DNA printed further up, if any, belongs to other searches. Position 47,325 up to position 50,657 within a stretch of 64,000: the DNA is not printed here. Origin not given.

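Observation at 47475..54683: Tandem paralogous giant beta-helix proteins: possible unclassified CAZyme family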

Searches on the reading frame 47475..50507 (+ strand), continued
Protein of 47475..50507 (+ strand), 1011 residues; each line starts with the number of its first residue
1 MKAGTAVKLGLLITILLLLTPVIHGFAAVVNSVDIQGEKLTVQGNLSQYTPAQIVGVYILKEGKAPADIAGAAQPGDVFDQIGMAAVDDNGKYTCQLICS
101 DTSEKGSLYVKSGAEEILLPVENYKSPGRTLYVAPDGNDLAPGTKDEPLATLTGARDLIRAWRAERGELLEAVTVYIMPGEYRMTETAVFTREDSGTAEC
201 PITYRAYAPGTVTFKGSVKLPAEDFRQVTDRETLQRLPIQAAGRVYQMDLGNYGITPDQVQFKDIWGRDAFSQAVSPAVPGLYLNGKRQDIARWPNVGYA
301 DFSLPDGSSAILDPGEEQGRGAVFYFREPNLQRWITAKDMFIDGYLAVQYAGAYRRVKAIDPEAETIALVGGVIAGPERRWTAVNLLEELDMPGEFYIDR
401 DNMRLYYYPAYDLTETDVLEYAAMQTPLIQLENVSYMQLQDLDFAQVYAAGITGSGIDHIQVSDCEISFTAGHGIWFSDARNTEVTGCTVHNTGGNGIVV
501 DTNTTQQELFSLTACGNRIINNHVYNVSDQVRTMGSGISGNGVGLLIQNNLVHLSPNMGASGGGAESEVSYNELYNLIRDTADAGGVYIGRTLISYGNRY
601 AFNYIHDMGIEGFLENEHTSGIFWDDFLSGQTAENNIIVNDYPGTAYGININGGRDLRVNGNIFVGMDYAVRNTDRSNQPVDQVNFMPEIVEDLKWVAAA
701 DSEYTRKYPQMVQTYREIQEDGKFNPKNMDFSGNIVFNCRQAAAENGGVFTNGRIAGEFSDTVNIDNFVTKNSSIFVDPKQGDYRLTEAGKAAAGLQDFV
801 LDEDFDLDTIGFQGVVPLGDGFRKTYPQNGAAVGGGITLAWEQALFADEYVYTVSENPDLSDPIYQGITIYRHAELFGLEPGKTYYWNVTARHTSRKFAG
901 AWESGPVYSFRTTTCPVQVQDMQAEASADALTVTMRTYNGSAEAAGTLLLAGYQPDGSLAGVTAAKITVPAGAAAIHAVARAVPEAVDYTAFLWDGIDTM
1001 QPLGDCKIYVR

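Call 25: find_related_loci(query=A1, collection=genome_contigs, flank=10000)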
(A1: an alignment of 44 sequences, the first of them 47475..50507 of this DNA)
Query A1 (1011 aa) in genome_contigs; peptide patterns used: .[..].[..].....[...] (x = any residue, [..] = any of these).
600 stretches matched a pattern (row limit reached: there are more); 556 encode a relative of the query (tblastn E <= 1e-3); the best 80 are kept; 80 distinct loci.
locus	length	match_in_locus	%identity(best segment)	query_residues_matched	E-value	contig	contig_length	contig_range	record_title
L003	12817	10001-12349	31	131-925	5e-105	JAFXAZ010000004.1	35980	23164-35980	MAG: Lachnospiraceae bacterium isolate RGIG6251 Sheep_Rectum-2__c71, whole genome shotgun sequence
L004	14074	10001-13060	30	11-1011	9e-122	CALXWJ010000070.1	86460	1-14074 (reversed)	MAG: uncultured Clostridia bacterium isolate E0_DP__bin142 genome assembly, contig: E0_DP__k127_130626, whole genome sho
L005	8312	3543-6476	26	30-1003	7e-85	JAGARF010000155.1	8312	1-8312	MAG: Clostridia bacterium isolate RGIG8700 Water_deer_Colon-3__c323709, whole genome shotgun sequence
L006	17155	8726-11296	28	125-995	7e-84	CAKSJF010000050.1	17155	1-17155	MAG: uncultured Clostridia bacterium isolate REFINED_METABAT215_TOP10_CONTIGS_1500_ASSEMBLY_K77_MERGED__Hadza_MoBio_hadz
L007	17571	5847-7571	32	132-711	1e-79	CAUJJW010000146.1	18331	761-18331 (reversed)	MAG: Verrucomicrobiota bacterium isolate KLAP45 genome assembly, contig: KLAP45_475692, whole genome shotgun sequence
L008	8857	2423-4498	30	131-801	2e-78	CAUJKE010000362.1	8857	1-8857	MAG: Planctomycetota bacterium isolate KLAP142 genome assembly, contig: KLAP142_306824, whole genome shotgun sequence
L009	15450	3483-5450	30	126-827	3e-78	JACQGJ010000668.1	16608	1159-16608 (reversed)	MAG: Armatimonadetes bacterium isolate NC_groundwater_1070_Ag_S2p5_59_96 S_2p5_S6_coassembly_k141_4557534, whole genome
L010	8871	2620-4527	30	131-788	2e-76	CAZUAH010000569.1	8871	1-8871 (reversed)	MAG TPA_asm: uncultured Pirellulaceae bacterium isolate SRP077602_co5_269 genome assembly, contig: NODE_32585_length_887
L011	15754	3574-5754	29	131-850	4e-76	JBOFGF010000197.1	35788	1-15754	MAG: Thermoguttaceae bacterium isolate WFFMC_MAG_079 k139_63679_flag=0_multi=6.6545_len=35788, whole genome shotgun sequ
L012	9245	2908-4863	30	130-786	4e-76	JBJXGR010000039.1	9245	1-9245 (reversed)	MAG: Bryobacteraceae bacterium isolate F1F2.bin.195 k127_35379, whole genome shotgun sequence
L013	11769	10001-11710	31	104-678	9e-76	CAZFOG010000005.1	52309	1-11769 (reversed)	MAG TPA_asm: uncultured Nitrospiraceae bacterium isolate SRP192927_co6_479 genome assembly, contig: NODE_865_length_5230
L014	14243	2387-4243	31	126-741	3e-75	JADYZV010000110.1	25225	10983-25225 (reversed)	MAG: Pirellulaceae bacterium isolate SJ586 c_000001008044, whole genome shotgun sequence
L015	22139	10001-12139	29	129-829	1e-74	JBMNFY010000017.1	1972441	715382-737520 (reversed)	MAG: Kiritimatiellia bacterium isolate SBF912LR0HQ0162 contig_5049, whole genome shotgun sequence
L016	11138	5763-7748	29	131-827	1e-74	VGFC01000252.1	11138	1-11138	MAG: Armatimonadetes bacterium isolate K_DeepCast_250m_m2_231 K_DeepCast_250m_m2_231_Ga0194125_10012569, whole genome sh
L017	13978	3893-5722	31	130-741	4e-74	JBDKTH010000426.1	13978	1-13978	MAG: Thermoguttaceae bacterium isolate 6_bin.231_R1 c_000001818909, whole genome shotgun sequence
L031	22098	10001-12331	29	130-912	5e-72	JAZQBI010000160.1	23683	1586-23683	MAG: Clostridia bacterium isolate T1900044641_TS20190107.MAGScoT_cleanbin_000023 SGB_1256_k141_128643, whole genome shot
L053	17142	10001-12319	28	131-912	5e-82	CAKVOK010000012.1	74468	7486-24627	MAG: uncultured Clostridia bacterium isolate REFINED_METABAT215_TOP10_CONTIGS_1500_ASSEMBLY_K77_MERGED__Hadza_MoBio_hadz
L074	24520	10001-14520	30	128-799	7e-68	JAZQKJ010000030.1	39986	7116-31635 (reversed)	MAG: Ructibacterium sp. isolate T1900044615_TS20190081.MAGScoT_cleanbin_000008 SGB_837_k141_253130, whole genome shotgun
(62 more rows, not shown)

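Call 26: predict_structure(alignment_id=A1)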
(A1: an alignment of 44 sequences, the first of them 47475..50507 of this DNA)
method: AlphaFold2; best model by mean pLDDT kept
length: 1011 residues; sequences in the alignment: 44
mean_pLDDT: 89.8   pTM: 0.85
mean pLDDT of the five models: 89.8, 89.8, 89.0, 88.1, 87.8
residues with pLDDT >= 90: 685; 70-90: 257; 50-70: 52; < 50: 17
segments of 3 or more residues with pLDDT < 50: 1-6, 18-26
pLDDT, mean of each block of 10 residues (from residue 1): 44 54 51 80 90 92 91 90 93 87 74 91 71 98 98 98 91 96 98 95 92 97 94 84 93 96 92 89 95 90 90 90 85 85 91 93 93 90 93 94 96 94 97 98 97 98 97 97 98 96 96 98 92 89 98 94 93 92 89 95 92 70 95 98 93 96 97 86 75 93 97 95 93 97 90 94 97 97 97 95 97 87 93 86 95 98 95 91 95 95 96 79 80 80 82 84 88 84 77 73 64 62
secondary structure, 60 per line:
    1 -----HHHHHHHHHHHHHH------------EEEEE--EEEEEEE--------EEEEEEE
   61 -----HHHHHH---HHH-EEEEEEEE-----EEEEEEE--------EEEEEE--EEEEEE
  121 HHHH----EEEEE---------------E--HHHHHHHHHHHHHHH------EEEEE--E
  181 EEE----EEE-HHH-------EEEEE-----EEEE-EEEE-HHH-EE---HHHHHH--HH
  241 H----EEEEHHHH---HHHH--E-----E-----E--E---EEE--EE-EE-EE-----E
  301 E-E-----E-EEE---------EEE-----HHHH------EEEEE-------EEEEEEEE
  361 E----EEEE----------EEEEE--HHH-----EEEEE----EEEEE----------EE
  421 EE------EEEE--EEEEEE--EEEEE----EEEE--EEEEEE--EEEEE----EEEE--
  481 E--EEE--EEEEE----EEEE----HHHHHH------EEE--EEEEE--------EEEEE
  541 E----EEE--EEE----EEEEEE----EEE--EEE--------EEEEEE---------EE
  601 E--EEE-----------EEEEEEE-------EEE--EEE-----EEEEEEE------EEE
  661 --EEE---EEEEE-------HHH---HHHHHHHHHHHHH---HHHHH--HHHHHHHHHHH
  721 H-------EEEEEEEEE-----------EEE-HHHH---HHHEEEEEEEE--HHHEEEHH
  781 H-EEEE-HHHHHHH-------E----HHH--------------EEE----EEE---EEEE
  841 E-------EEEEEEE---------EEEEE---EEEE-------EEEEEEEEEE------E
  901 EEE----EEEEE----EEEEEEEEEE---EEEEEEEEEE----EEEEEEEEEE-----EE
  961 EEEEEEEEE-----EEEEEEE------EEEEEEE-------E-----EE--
elements in order (helices of 4 or more, strands of 3 or more residues): H6-19 E32-36 E39-45 E54-60 H66-71 E79-86 E92-98 E107-112 E115-120 H121-124 E129-133 H152-166 E173-177 E180-183 E188-190 E202-206 E212-215 E217-220 H231-236 E246-249 H250-253 H257-260 E282-284 E311-313 E323-325 H331-334 E341-345 E353-361 E366-369 E380-384 E395-399 E404-408 E419-422 E429-432 E435-440 E443-447 E452-455 E458-463 E466-470 E475-478 E484-486 E489-493 E498-501 H506-511 E518-520 E523-527 E536-541 E546-548 E551-553 E558-563 E568-570 E573-575 E584-589 E599-601 E604-606 E618-624 E632-634 E637-639 E645-651 E658-660 E663-665 E669-673 H687-699 H703-707 H710-721 E729-737 E749-751 H753-756 E763-770 E776-778 E783-786 H788-794 E824-826 E831-833 E837-841 E849-855 E865-869 E873-876 E884-893 E900-903 E908-912 E917-926 E930-939 E944-953 E959-969 E975-981 E988-994

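Call 28: fold_search(model_id=the predicted structure, library=pdb)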
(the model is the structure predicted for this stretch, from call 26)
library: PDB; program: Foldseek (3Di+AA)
matches with E <= 10: 1795; with E <= 0.001: 55
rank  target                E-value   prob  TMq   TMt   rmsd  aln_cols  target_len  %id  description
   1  5mqp_C                2.1e-23  1.00  0.40  0.66   6.4       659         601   18  Glycoside hydrolase BT_1002 (released 2017-04-05)
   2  5mqp_A                1.7e-22  1.00  0.41  0.66   5.8       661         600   18  Glycoside hydrolase BT_1002 (released 2017-04-05)
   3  5mqp_E                3.1e-22  1.00  0.39  0.64   5.6       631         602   18  Glycoside hydrolase BT_1002 (released 2017-04-05)
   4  5mqp_B                4.3e-22  1.00  0.40  0.66   6.1       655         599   17  Glycoside hydrolase BT_1002 (released 2017-04-05)
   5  3vst_A                6.6e-14  1.00  0.34  0.52   9.9       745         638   13  The complex structure of XylC with Tris (released 2013-02-27)
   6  7w1d_D                4.5e-07  1.00  0.17  0.24  18.2       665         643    9  Crystal structure of Klebsiella pneumoniae K1 capsule-specific polysaccharide lyase in a C2 crystal form (released 2022-05-18)
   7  9beu_B                8.1e-07  1.00  0.21  0.32  14.3       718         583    8  Structure of GH110B in complex with a lambda-carrageenan oligosaccharide (released 2025-08-27)
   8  9beu_A                1.9e-06  1.00  0.20  0.31  14.3       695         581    8  Structure of GH110B in complex with a lambda-carrageenan oligosaccharide (released 2025-08-27)
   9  9i4f_A                2.6e-06  1.00  0.20  0.32  15.1       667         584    8  Blood Type B-converting alpha-1,3-galactosidase PpaGal from Pedobacter panaciterrae in its apo form (released 2025-03-12)
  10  7vul_A                2.8e-06  0.99  0.14  0.19  17.6       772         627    9  Structure of Klebsiella Phage P560 depolymerase (released 2022-11-16)
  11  8x8m_A                4.0e-06  0.90  0.12  0.14  30.5      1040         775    8  Cryo-EM structure of a bacteriophage tail- spike protein against Klebsiella pneumoniae K64,ORF41(K64-ORF41) (released 2024-09-04)
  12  5olq_C                4.7e-06  1.00  0.24  0.52   8.4       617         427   11  Rhamnogalacturonan lyase (released 2017-11-29)
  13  8yk2_A                5.2e-06  1.00  0.19  0.27  16.8       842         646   12  Blood group B alpha-1,3-galactosidase AgaBb from Bifidobacterium bifidum, construct T7-tag_24-700 (released 2024-07-10)
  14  6k0q_A                2.2e-05  1.00  0.18  0.30  15.2       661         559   10  Catalytic domain of GH87 alpha-1,3-glucanase D1068A in complex with nigerose (released 2019-12-25)
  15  1qg3_B                2.8e-05  1.00  0.10  0.40  11.7       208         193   14  CRYSTAL STRUCTURE OF A TANDEM PAIR OF FIBRONECTIN TYPE III DOMAINS FROM THE CYTOPLASMIC TAIL OF INTEGRIN ALPHA6 BETA4 (released 1999-08-20)
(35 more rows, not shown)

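Call 33: search_protein_families(library=pfam, proteins=[window:47475-50507:+, P0020, P0027, P0042, P0088], max_evalue=10)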
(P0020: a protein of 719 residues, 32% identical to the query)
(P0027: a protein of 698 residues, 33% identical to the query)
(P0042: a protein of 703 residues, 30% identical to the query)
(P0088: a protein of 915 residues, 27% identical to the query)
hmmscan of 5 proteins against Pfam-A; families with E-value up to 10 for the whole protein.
window:47475-50507:+ (1011 aa): 7 families
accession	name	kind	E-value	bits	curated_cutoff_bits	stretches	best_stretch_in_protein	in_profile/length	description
PF13229.12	Beta_helix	-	1.1e-08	35.3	25.9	2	428-569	25-153/158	Right handed beta helix region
PF05048.19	NosD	-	0.0012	18.7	23.6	1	426-549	16-135/212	Periplasmic copper-binding protein (NosD)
PF16656.11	Pur_ac_phosph_N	-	0.0028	18.6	30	1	869-912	58-93/93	Purple acid Phosphatase, N-terminal domain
PF21231.2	GH141_M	-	0.0093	16.3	27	1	383-409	129-155/156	GH141 insertion domain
PF22842.2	Pel9A-like_beta_helix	-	0.017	14.5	25.2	1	129-203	9-86/370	Pel9A-like, right handed beta helix region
PF07602.17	DUF1565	-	0.14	11.9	20.3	2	137-185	3-41/257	Protein of unknown function (DUF1565)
PF17161.10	DUF5123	-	9.9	7.8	35.1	0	747-791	59-103/113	Domain of unknown function (DUF5123)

P0020 (719 aa): 3 families
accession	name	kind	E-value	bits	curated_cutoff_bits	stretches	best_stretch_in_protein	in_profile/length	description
PF13229.12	Beta_helix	-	3.9e-18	66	25.9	2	457-599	2-121/158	Right handed beta helix region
PF05048.19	NosD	-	1.3e-05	25.2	23.6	2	375-510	62-186/212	Periplasmic copper-binding protein (NosD)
PF21231.2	GH141_M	-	0.0018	18.6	27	1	303-334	124-155/156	GH141 insertion domain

P0027 (698 aa): 3 families
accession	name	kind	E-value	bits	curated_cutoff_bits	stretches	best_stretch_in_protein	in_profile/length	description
PF13229.12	Beta_helix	-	1.1e-17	64.6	25.9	2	327-406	21-100/158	Right handed beta helix region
PF05048.19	NosD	-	9.5e-06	25.6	23.6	2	327-412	58-142/212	Periplasmic copper-binding protein (NosD)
PF21231.2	GH141_M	-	3.1e-05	24.3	27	1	281-312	124-155/156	GH141 insertion domain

P0042 (703 aa): 4 families
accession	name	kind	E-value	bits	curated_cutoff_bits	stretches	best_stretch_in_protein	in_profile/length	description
PF13229.12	Beta_helix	-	1.5e-12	47.8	25.9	2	330-407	4-81/158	Right handed beta helix region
PF05048.19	NosD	-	1.3e-07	31.7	23.6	2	432-562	39-178/212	Periplasmic copper-binding protein (NosD)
PF21231.2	GH141_M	-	2.1e-06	28.1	27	1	282-311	126-155/156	GH141 insertion domain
PF10698.15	DUF2505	-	0.3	11.6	26.9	1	72-124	86-135/158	Protein of unknown function (DUF2505)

P0088 (915 aa): 4 families
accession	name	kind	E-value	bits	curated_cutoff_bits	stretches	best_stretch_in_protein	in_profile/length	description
PF13229.12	Beta_helix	-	1.4e-10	41.4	25.9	2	364-532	2-140/158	Right handed beta helix region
PF21231.2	GH141_M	-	3e-09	37.4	27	2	227-298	72-155/156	GH141 insertion domain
PF17161.10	DUF5123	-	0.00077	21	35.1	1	584-680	13-104/113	Domain of unknown function (DUF5123)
PF08480.16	Disaggr_assoc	-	0.095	13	22.6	1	655-677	150-172/194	Disaggregatase related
